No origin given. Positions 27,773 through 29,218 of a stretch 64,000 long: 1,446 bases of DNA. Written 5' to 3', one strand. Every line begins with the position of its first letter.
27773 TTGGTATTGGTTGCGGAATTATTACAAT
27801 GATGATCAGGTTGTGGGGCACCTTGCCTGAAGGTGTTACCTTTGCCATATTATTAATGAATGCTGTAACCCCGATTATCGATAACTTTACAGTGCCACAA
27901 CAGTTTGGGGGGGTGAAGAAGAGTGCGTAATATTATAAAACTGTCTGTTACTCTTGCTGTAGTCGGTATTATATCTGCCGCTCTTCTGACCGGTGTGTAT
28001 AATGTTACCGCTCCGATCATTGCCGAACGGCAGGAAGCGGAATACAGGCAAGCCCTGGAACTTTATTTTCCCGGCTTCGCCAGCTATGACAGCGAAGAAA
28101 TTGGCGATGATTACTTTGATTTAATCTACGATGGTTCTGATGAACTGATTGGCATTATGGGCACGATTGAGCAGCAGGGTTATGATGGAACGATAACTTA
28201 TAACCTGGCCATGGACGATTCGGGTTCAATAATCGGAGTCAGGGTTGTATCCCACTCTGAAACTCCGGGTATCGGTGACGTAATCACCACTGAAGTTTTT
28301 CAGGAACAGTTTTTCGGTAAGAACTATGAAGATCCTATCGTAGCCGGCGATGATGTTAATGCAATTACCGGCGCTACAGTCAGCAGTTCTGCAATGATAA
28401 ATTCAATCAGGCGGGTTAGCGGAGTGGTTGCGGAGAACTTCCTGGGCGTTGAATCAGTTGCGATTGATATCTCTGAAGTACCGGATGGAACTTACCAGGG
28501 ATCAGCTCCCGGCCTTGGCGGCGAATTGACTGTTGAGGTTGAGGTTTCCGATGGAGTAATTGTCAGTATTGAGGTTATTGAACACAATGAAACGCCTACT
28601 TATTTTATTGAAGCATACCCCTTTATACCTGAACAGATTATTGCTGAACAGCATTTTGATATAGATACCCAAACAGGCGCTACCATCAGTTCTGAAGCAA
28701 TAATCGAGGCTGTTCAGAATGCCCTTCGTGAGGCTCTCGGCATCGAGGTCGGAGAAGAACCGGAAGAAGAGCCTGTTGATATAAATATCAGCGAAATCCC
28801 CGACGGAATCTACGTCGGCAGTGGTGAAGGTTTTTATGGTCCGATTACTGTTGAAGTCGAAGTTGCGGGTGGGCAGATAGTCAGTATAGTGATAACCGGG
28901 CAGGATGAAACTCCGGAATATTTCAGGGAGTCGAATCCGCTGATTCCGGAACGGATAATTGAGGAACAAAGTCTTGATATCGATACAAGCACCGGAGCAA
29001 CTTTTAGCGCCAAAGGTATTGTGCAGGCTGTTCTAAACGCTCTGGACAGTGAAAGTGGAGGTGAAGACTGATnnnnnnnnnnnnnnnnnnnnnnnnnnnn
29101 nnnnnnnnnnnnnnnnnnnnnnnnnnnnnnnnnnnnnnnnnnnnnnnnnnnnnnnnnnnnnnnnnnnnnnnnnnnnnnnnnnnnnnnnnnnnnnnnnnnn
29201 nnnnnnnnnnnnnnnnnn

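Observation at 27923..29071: RnfG with three FMN-binding domains, each retaining the flavinylation threonine motif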

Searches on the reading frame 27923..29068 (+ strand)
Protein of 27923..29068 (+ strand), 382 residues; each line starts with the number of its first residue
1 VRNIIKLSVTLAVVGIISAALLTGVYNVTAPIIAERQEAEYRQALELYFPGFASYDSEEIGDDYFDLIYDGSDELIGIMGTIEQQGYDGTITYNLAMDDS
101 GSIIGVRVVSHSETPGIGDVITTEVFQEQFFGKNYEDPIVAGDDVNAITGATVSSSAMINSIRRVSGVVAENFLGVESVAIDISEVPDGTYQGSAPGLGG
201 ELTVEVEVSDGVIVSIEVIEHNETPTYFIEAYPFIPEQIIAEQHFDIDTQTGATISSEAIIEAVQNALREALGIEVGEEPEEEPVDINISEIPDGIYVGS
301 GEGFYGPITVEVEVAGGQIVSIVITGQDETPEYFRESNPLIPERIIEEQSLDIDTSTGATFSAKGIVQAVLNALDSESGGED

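Call 3: search_protein_families(library=pfam, proteins=[window:27923-29068:+], max_evalue=0.1)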
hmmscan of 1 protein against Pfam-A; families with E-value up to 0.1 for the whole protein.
window:27923-29068:+ (382 aa): 2 families
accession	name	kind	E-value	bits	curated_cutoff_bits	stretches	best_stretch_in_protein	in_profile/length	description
PF04205.19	FMN_bind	-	4.1e-49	165.6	22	3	197-268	1-76/77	FMN-binding domain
PF24890.1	ALN_composite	-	0.018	15.5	27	0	308-325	20-37/55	Allantoinase, composite domain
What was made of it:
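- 27923..29071 (+): rnfG, 382 aa: the canonical RnfG core followed by two extra FMN_bind domains. FMN_bind matches 3 times (call 3).
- Checked: Pfam FMN_bind (PF04205) matches in 3 stretches, E=4.1e-49 for the whole protein (call 3).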

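Call 4: search_protein_families(library=ncbifam, proteins=[window:27923-29068:+], max_evalue=0.1)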
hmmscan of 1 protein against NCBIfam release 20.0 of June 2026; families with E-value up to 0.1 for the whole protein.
window:27923-29068:+ (382 aa): 15 families
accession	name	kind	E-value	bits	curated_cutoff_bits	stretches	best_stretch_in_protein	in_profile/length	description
TIGR01947.1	rnfG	subfamily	7.2e-32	111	102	2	9-165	2-181/187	RnfABCDGE type electron transport complex subunit G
NF041840.1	rnfG_Methano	equivalog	1.7e-24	86.4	230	2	2-163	6-178/189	Rnf electron transport complex subunit RnfG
NF045876.1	RnfG_DVU2794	exception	1.9e-24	86.3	205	3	1-166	1-176/190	RnfABCDGE type electron transport complex subunit G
NF002519.0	PRK01908.1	equivalog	6.5e-20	71.7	178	1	3-171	4-194/209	electron transport complex subunit RsxG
NF003750.0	PRK05346.2-1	equivalog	3.3e-07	30.1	352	1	86-134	121-170/225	Na(+)-translocating NADH-quinone reductase subunit C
TIGR01938.1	nqrC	equivalog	9.5e-07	28.7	144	1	95-137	154-197/251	NADH:ubiquinone reductase (Na(+)-transporting) subunit C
NF003752.0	PRK05346.2-3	equivalog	9.7e-06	24.9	617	1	78-134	176-233/316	Na(+)-translocating NADH-quinone reductase subunit C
NF003755.0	PRK05346.2-6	equivalog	5.2e-05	22.3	563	1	91-143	185-238/310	Na(+)-translocating NADH-quinone reductase subunit C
NF003754.0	PRK05346.2-5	equivalog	9.2e-05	21.9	677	1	86-134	189-238/320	Na(+)-translocating NADH-quinone reductase subunit C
NF003746.0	PRK05346.1-1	equivalog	0.00022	20.4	337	1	95-135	158-199/264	Na(+)-translocating NADH-quinone reductase subunit C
NF003749.0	PRK05346.1-5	equivalog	0.00069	19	255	1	77-137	139-200/261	Na(+)-translocating NADH-quinone reductase subunit C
NF003751.0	PRK05346.2-2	equivalog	0.001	18.2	630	1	77-135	178-237/320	Na(+)-translocating NADH-quinone reductase subunit C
NF003747.0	PRK05346.1-2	equivalog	0.0039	16.5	336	1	69-135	127-194/260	Na(+)-translocating NADH-quinone reductase subunit C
NF046105.1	TransRegNosR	equivalog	0.0045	15.3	1000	1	34-173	10-161/680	transcriptional regulator NosR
NF003753.0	PRK05346.2-4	equivalog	0.022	14.1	329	1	90-134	141-185/249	Na(+)-translocating NADH-quinone reductase subunit C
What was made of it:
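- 27923..29071 (+): TIGR01947 scores 111 bits against a cut-off of 102 (call 4).
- On RnfG (Rnf complex subunit G, TIGR01947): TIGR01947 scores 111 bits against a cut-off of 102, over aa 9-165 (call 4).
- Checked: The N-terminal 175 aa pass the RnfG model TIGR01947 at 111 bits against a cut-off of 102 (call 4).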

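Call 10: find_homologous_proteins(query=window:27923-29068:+, max_evalue=1e-10)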
Query window:27923-29068:+ (382 aa): 246 proteins with E <= 1e-10 among 8000 candidates; the best 120 are listed.
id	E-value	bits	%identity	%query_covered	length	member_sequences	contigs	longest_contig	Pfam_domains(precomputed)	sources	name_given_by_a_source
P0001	1.1e-216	737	91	100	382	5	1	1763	PF04205.20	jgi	jgi:RnfABCDGE-type electron transport complex G subunit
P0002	1.5e-200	684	70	100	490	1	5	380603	PF04205.20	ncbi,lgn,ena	-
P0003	2.7e-190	650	79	100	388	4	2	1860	PF04205.20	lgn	-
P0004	2.7e-173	594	73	100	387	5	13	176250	PF04205.20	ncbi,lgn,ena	-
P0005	5.3e-169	580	70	100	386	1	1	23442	PF04205.20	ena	-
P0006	9.6e-169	579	70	100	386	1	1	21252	PF04205.20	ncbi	-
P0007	3.9e-167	574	70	99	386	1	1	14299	PF04205.20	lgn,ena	-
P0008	1.3e-166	572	70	100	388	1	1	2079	PF04205.20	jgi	jgi:RnfABCDGE-type electron transport complex G subunit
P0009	1.6e-166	572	70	99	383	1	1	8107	PF04205.20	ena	-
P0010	2.7e-165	568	68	100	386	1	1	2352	PF04205.20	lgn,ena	-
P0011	1.3e-163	562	69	99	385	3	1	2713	PF04205.20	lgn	-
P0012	5.8e-163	560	69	99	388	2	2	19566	PF04205.20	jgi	jgi:RnfABCDGE-type electron transport complex G subunit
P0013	6.6e-162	557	69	100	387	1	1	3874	PF04205.20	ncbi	-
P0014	1.3e-161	556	68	100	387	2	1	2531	PF04205.20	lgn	-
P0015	3.3e-161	555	67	100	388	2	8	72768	PF04205.20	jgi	jgi:NosR/NirI family transcriptional regulator, nitrous oxide reductase regulator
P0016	1.3e-157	543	68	100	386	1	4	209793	PF04205.20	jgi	jgi:RnfABCDGE-type electron transport complex G subunit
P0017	7.3e-152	524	67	98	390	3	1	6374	PF04205.20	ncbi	-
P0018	6.6e-151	521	65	100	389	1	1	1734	PF04205.20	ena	-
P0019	2.9e-150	519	65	98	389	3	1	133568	PF04205.20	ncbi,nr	ncbi:MAG: FMN-binding protein [Bacillota bacterium]|nr:FMN-binding protein [Bacillota bacterium]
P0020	5.7e-150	518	64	99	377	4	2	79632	PF04205.20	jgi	-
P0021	6.5e-150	517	65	100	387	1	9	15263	PF04205.20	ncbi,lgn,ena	-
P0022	1.4e-149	516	65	100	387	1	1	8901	PF04205.20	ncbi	-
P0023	1.9e-149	516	65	100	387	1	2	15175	PF04205.20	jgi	-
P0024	3.4e-149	515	65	100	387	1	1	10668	PF04205.20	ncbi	-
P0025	4.5e-149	515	64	100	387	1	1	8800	PF04205.20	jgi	-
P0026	1.1e-148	513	65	98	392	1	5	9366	PF04205.20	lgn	-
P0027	1.3e-147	510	63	100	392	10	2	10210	PF04205.20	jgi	-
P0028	2.4e-147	509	65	98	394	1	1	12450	PF04205.20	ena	-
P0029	4.3e-146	505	60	100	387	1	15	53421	PF04205.20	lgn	-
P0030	7.9e-146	504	63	100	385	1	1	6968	PF04205.20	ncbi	-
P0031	8.6e-146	504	63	99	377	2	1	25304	PF04205.20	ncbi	ncbi:MAG: FMN-binding protein [Bacillota bacterium]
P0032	1.8e-145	503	63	100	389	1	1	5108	PF04205.20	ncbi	-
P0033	2.5e-145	502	63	98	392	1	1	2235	PF04205.20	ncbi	-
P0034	3.4e-145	502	61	98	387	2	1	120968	PF04205.20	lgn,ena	-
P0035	6.2e-144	498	62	98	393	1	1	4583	PF04205.20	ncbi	ncbi:MAG: FMN-binding protein [Bacillota bacterium]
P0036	1.6e-141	490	61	100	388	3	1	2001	PF04205.20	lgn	-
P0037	1.8e-141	490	63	98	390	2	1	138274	PF04205.20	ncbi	-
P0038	3.6e-141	489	62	100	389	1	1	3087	PF04205.20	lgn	-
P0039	3.7e-141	489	62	98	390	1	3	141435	PF04205.20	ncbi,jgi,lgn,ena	-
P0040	7.7e-141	488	61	100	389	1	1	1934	PF04205.20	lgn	-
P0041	1.6e-140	486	61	99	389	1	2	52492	PF04205.20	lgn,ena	-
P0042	2.3e-139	483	61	100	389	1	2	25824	PF04205.20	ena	-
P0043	4.9e-139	482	60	100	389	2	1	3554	PF04205.20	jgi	-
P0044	1.1e-137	477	63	98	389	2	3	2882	PF04205.20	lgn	-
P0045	6.3e-124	432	71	73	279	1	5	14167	PF04205.20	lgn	-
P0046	1.6e-122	427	72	71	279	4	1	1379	PF04205.20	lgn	-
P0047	3.6e-122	426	71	68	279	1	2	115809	PF04205.20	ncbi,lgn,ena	-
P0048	7.6e-122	425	71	68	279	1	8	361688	PF04205.20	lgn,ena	-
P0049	8.5e-121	422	71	71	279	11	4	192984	PF04205.20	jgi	jgi:Na+-translocating ferredoxin:NAD+ oxidoreductase subunit G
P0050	1.1e-120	421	55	100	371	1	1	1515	PF04205.20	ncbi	-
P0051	3.2e-120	420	68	74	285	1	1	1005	PF04205.20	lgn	-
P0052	2.1e-119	417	70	68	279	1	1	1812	PF04205.20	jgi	jgi:Na+-translocating ferredoxin:NAD+ oxidoreductase subunit G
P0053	2.1e-119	417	70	68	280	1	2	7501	PF04205.20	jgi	jgi:Na+-translocating ferredoxin:NAD+ oxidoreductase subunit G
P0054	3.4e-119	416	66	74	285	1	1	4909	PF04205.20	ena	-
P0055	5.3e-119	416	70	73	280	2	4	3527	PF04205.20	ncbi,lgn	-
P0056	7.5e-119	415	69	74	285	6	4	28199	PF04205.20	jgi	jgi:Na+-translocating ferredoxin:NAD+ oxidoreductase subunit G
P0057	7.5e-119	415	70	73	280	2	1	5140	PF04205.20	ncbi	-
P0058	1.2e-118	414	71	73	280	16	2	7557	PF04205.20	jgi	jgi:RnfABCDGE-type electron transport complex G subunit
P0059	1.6e-118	414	69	73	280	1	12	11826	PF04205.20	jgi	jgi:RnfABCDGE-type electron transport complex G subunit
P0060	4.1e-118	413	69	68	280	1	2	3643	PF04205.20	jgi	jgi:Na+-translocating ferredoxin:NAD+ oxidoreductase subunit G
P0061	1.0e-117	411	69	71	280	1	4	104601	PF04205.20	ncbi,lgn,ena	-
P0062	1.6e-117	411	68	68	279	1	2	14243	PF04205.20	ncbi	-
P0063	2.7e-117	410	69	71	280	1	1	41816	PF04205.20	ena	-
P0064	3.0e-117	410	69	71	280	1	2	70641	PF04205.20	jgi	-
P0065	3.9e-117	410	69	71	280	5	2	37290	PF04205.20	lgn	-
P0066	7.2e-117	409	66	74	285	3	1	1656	PF04205.20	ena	-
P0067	7.9e-117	409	69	71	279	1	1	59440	PF04205.20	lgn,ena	-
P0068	2.5e-116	407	68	71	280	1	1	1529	PF04205.20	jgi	-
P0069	2.8e-116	407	68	69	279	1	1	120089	PF04205.20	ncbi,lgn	-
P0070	6.1e-116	406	68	69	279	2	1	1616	PF04205.20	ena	-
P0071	6.4e-116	406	69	71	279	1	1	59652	PF04205.20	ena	-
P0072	6.5e-116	406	69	71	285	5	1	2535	PF04205.20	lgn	-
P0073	7.4e-116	405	69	71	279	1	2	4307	PF04205.20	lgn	-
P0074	1.0e-115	405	68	71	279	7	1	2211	PF04205.20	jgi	jgi:RnfABCDGE-type electron transport complex G subunit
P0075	1.0e-115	405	67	68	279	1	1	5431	PF04205.20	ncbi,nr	ncbi:MAG: FMN-binding protein [Firmicutes bacterium]|nr:FMN-binding protein [Bacillota bacterium]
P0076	1.2e-115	405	69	71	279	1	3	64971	PF04205.20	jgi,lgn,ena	jgi:electron transport complex protein RnfG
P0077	1.5e-115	404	68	71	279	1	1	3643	PF04205.20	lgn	-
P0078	2.2e-115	404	68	69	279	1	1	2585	PF04205.20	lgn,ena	-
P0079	2.7e-115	404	69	71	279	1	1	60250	PF04205.20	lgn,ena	-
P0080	3.1e-115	403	69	71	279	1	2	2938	PF04205.20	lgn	-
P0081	3.2e-115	403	69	71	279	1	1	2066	PF04205.20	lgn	-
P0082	7.2e-115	402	68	71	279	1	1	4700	PF04205.20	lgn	-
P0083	1.0e-114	402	68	71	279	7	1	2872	PF04205.20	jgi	-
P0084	8.0e-114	399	68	71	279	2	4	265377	PF04205.20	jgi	jgi:Na+-translocating ferredoxin:NAD+ oxidoreductase subunit G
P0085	1.2e-113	398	68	70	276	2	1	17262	PF04205.20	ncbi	-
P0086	1.5e-113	398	68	71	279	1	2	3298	PF04205.20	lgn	-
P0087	3.9e-113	396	68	71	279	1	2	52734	PF04205.20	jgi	jgi:RnfABCDGE-type electron transport complex G subunit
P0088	5.5e-112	393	67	71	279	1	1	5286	PF04205.20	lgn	-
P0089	1.9e-111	391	64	71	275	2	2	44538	PF04205.20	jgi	-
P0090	3.5e-110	387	66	71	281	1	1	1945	PF04205.20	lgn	-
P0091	1.5e-109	385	65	71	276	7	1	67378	PF04205.20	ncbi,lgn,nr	ncbi:MAG: FMN-binding protein [Bacillota bacterium]|nr:FMN-binding protein [Bacillota bacterium]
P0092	3.4e-109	383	38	98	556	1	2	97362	PF04205.20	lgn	-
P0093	1.7e-108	381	66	71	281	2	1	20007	PF04205.20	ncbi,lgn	-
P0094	8.9e-108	379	67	69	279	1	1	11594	PF04205.20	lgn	-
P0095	2.2e-107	377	64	71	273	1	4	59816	PF04205.20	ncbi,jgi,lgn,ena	-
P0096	2.7e-106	374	65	71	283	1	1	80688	PF04205.20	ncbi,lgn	-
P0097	1.0e-105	372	67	73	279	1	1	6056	PF04205.20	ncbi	-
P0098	2.9e-105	371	66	71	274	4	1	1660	PF04205.20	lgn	-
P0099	7.6e-105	369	67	68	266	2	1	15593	PF04205.20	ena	-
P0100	1.8e-104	368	64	71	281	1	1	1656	PF04205.20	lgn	-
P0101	7.5e-104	366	62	74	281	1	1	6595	PF04205.20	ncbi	-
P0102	3.0e-102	361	36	99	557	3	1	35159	PF04205.20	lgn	-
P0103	3.3e-102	360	63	71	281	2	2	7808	PF04205.20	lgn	-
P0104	7.5e-102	359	37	99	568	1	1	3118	PF04205.20,PF11367.15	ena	-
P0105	1.5e-101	358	63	71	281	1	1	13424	PF04205.20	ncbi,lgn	-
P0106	1.6e-101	358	63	71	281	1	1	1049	PF04205.20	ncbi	-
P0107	3.6e-100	354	63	70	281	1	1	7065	PF04205.20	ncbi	-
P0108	9.2e-98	346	60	71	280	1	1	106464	PF04205.20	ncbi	ncbi:MAG: FMN-binding protein [Bacillota bacterium]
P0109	1.3e-96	342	60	71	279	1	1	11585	PF04205.20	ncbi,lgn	-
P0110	1.3e-96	342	59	69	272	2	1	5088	PF04205.20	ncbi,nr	ncbi:MAG TPA: FMN-binding protein [Candidatus Limnocylindrales bacterium]|nr:FMN-binding protein [Ca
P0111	2.5e-95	338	57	70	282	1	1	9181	PF04205.20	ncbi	-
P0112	5.1e-95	337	59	71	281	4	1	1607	PF04205.20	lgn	-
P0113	2.5e-94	334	58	70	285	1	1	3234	PF04205.20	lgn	-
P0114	6.3e-94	333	37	90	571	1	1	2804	PF04205.20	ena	-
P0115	9.0e-94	333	36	95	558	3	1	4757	PF04205.20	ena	-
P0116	2.4e-93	331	58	71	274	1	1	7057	PF04205.20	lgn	-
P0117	2.6e-93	331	37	98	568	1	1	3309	PF04205.20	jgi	-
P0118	3.2e-93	331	58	71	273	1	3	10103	PF04205.20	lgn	-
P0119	5.6e-93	330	57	71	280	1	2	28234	PF04205.20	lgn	-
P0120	5.7e-93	330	57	70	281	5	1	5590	PF04205.20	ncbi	-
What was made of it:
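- Checked: Homologues with the same architecture come from NCBI, JGI, ENA and Logan assemblies (call 10).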

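Call 18: find_related_loci(query=window:27923-29068:+, collection=genome_contigs, flank=10000)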
Query window:27923-29068:+ (382 aa) in genome_contigs; peptide patterns used: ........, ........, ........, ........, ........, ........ (x = any residue, [..] = any of these).
77 stretches matched a pattern; 4 encode a relative of the query (tblastn E <= 1e-3); 4 distinct loci.
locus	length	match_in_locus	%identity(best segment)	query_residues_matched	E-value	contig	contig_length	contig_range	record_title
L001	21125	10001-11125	75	1-374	1e-177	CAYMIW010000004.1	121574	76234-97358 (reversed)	MAG TPA_asm: uncultured Syntrophomonadaceae bacterium isolate SRP241326_co4_268 genome assembly, contig: NODE_231_length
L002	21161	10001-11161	73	1-382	3e-172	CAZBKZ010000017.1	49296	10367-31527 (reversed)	MAG TPA_asm: uncultured Syntrophomonadaceae bacterium isolate SRP241341_co1_200 genome assembly, contig: NODE_863_length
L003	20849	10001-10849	66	1-382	8e-124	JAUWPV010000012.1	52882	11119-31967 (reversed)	MAG: Bacillota bacterium isolate CSMAG_2485 CSMAG_2485_k141_48528_length_52882_cov_27.0000, whole genome shotgun sequenc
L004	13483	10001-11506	27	55-375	2e-29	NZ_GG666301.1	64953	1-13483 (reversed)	Anaerococcus tetradius ATCC 35098 SCAFFOLD7, whole genome shotgun sequence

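Call 20: find_encoding_contigs(protein=window:27923-29068:+, flank=2000, max_places=3)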
Protein seq(382 aa) (382 aa): no gene with exactly this product is on record in the collection.
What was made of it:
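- The window's exact protein is not on record in the public collection (call 20), so read support cannot be checked.
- Tried and rejected: Exact look-up of the window protein in public assemblies: not on record (call 20), so source and read support are unknown.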

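Call 21: find_encoding_contigs(protein=P0002, flank=10000, max_places=2)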
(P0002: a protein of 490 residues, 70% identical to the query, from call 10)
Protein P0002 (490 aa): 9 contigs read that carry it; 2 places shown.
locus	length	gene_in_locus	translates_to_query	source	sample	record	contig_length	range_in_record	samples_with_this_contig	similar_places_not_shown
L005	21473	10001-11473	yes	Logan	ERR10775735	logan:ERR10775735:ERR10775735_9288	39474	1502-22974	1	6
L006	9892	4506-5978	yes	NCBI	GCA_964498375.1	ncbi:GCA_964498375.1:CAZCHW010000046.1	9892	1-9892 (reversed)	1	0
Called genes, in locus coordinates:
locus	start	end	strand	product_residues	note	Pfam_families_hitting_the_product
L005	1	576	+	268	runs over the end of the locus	PF02775:TPP_enzyme_C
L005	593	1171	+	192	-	PF01558:POR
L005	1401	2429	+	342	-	PF02518:HATPase_c, PF14501:HATPase_c_5 (faint)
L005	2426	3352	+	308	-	PF00072:Response_reg, PF08664:YcbB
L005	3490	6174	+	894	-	PF00133:tRNA-synt_1, PF01406:tRNA-synt_1e (faint), PF09334:tRNA-synt_1g, PF13603:tRNA-synt_1_2, PF09334:tRNA-synt_1g (weak), PF08264:Anticodon_1, PF10458:Val_tRNA-synt_C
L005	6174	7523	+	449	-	PF08245:Mur_ligase_M, PF02875:Mur_ligase_C, PF27239:FOL3_C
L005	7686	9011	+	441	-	PF13375:RnfC_N, PF01512:Complex1_51K, PF10531:SLBB, PF12838:Fer4_7, PF13183:Fer4_8 (weak), PF13187:Fer4_9 (weak), PF13237:Fer4_10 (weak), PF13534:Fer4_17 (faint)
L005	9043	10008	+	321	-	PF03116:NQR2_RnfD_RnfE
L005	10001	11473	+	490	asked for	PF04205:FMN_bind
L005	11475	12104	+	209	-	PF02508:Rnf-Nqr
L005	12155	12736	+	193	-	PF02508:Rnf-Nqr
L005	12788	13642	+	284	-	PF04060:FeS, PF12838:Fer4_7, PF14697:Fer4_21, PF00037:Fer4, PF12837:Fer4_6, PF13237:Fer4_10, PF12838:Fer4_7, PF13187:Fer4_9, +7 more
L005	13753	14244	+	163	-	PF01899:MNHE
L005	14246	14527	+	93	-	PF04066:MrpF_PhaF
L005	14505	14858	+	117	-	PF03334:PhaG_MnhG_YufB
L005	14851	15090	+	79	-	PF13244:MbhD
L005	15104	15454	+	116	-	PF20501:MbhE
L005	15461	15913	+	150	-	PF04039:MnhB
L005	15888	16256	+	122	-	PF00420:Oxidored_q2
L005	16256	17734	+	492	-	PF00361:Proton_antipo_M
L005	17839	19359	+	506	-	PF00662:Proton_antipo_N (weak), PF00361:Proton_antipo_M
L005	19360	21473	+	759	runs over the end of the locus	PF00361:Proton_antipo_M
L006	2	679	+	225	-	?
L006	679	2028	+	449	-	PF08245:Mur_ligase_M, PF02875:Mur_ligase_C, PF27239:FOL3_C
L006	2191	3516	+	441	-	PF13375:RnfC_N, PF01512:Complex1_51K, PF10531:SLBB, PF12838:Fer4_7, PF13183:Fer4_8 (weak), PF13187:Fer4_9 (weak), PF13237:Fer4_10 (weak), PF13534:Fer4_17 (faint)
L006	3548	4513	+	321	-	PF03116:NQR2_RnfD_RnfE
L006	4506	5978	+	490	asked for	PF04205:FMN_bind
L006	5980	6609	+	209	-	PF02508:Rnf-Nqr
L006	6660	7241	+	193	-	PF02508:Rnf-Nqr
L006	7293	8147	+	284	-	PF04060:FeS, PF12838:Fer4_7, PF14697:Fer4_21, PF00037:Fer4, PF12837:Fer4_6, PF13237:Fer4_10, PF12838:Fer4_7, PF13187:Fer4_9, +7 more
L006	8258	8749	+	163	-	PF01899:MNHE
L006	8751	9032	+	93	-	PF04066:MrpF_PhaF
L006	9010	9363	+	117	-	PF03334:PhaG_MnhG_YufB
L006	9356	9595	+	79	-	PF13244:MbhD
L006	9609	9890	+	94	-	?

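Call 32: predict_structure(alignment_id=A2)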
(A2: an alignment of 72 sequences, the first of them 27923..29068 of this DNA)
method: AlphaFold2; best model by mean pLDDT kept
length: 382 residues; sequences in the alignment: 72
mean_pLDDT: 77.6   pTM: 0.56
mean pLDDT of the five models: 77.6, 77.4, 75.2, 74.8, 74.7
residues with pLDDT >= 90: 64; 70-90: 225; 50-70: 70; < 50: 23
segments of 3 or more residues with pLDDT < 50: 143-151, 277-284, 379-382
pLDDT, mean of each block of 10 residues (from residue 1): 86 88 74 74 88 87 88 92 76 90 89 67 80 78 44 68 83 73 86 73 87 88 68 86 79 69 86 56 57 86 70 89 81 71 88 66 79 68 32
secondary structure, 60 per line:
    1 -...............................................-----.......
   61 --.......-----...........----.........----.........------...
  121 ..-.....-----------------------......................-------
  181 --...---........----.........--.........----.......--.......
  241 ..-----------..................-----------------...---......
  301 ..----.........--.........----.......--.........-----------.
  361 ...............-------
elements in order: H2-48 E54-60 E63-69 E75-85 E90-98 E103-111 H118-122 H124-128 H152-173 E189-196 E201-209 E212-220 H225-231 H234-242 H254-271 E295-302 E307-315 E318-326 H331-337 H340-348 H360-375
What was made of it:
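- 27923..28066 (+): N-terminal transmembrane anchor plus linker helix (aa 1-48). AF2 predicts a helix over aa 2-48 (call 32).
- On RnfG (Rnf complex subunit G, TIGR01947): AF2 predicts a helix over aa 2-48 followed by a beta-rich domain (call 32).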

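Call 35: fold_search(model_id=the predicted structure, library=pdb)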
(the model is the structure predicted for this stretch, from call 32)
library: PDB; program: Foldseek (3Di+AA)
matches with E <= 10: 562; with E <= 0.001: 16
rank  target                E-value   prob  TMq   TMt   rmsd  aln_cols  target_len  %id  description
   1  7zc6_G                7.9e-08  1.00  0.35  0.65   4.5       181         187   25  Na+ - translocating ferredoxin: NAD+ reductase (Rnf) of C. tetanomorphum (released 2022-09-28)
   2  8rb8_G                7.0e-07  1.00  0.34  0.62   5.7       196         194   23  Cryo-EM structure of the NADH:ferredoxin oxidoreductase RNF from Azotobacter vinelandii, purified with 2-ME/TCEP, NADH (released 2024-06-26)
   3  9eri_G                7.4e-07  1.00  0.37  0.65   3.8       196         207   22  Cryo-EM structure of sodium pumping Rnf complex from Acetobacterium woodii bound to NADH (released 2025-03-05)
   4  8ahx_G                1.3e-06  1.00  0.32  0.58   5.3       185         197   23  Cryo-EM structure of the nitrogen-fixation associated NADH:ferredoxin oxidoreductase RNF from Azotobacter vinelandii (released 2023-11-01)
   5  8rb9_G                1.4e-06  1.00  0.32  0.59   5.2       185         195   23  Cryo-EM structure of the NADH:ferredoxin oxidoreductase RNF from Azotobacter vinelandii, NADH added (released 2024-06-26)
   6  8p2b_B                3.9e-05  1.00  0.20  0.87   1.6        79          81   42  Crystal structure of CbFMN4 domain 1 (released 2023-07-19)
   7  7xk3_C                1.0e-04  1.00  0.31  0.43   6.4       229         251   16  Cryo-EM structure of Na+-pumping NADH-ubiquinone oxidoreductase from Vibrio cholerae, state 1 (released 2022-07-20)
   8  8p2b_A                1.4e-04  1.00  0.20  0.87   1.4        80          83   41  Crystal structure of CbFMN4 domain 1 (released 2023-07-19)
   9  4xhf_A                2.2e-04  1.00  0.23  0.37   4.1       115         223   24  Crystal structure of Shewanella oneidensis NqrC (released 2015-12-16)
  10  8ad0_C                3.3e-04  1.00  0.22  0.33   5.0       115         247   20  X-ray structure of Na+-NQR from Vibrio cholerae in different conformation at 3.1 A (released 2023-07-12)
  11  4xhf_D                3.6e-04  1.00  0.22  0.37   9.2       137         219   23  Crystal structure of Shewanella oneidensis NqrC (released 2015-12-16)
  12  4xhf_C                5.1e-04  1.00  0.23  0.39   8.4       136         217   24  Crystal structure of Shewanella oneidensis NqrC (released 2015-12-16)
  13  4xhf_B                7.1e-04  1.00  0.22  0.36   5.2       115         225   24  Crystal structure of Shewanella oneidensis NqrC (released 2015-12-16)
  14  8a1t_C                7.5e-04  1.00  0.23  0.34   3.6       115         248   21  Sodium pumping NADH-quinone oxidoreductase (released 2023-06-14)
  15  8a1y_C                7.5e-04  1.00  0.23  0.34   4.8       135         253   18  Sodium pumping NADH-quinone oxidoreductase with inhibitor HQNO (released 2023-06-14)
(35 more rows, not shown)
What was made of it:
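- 28178..28414 (+): D1: core RnfG FMN_bind domain (Pfam aa 86-164), motif TGAT 149-152, predicted acceptor T152 (codon 28376-28378). Foldseek's top hits are the RnfG chains 7zc6_G, 8rb8_G and 9eri_G (call 35).
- On RnfG (Rnf complex subunit G, TIGR01947): Foldseek's top hits are 7zc6_G, 8rb8_G and 9eri_G, with target TM 0.62-0.65 (call 35).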
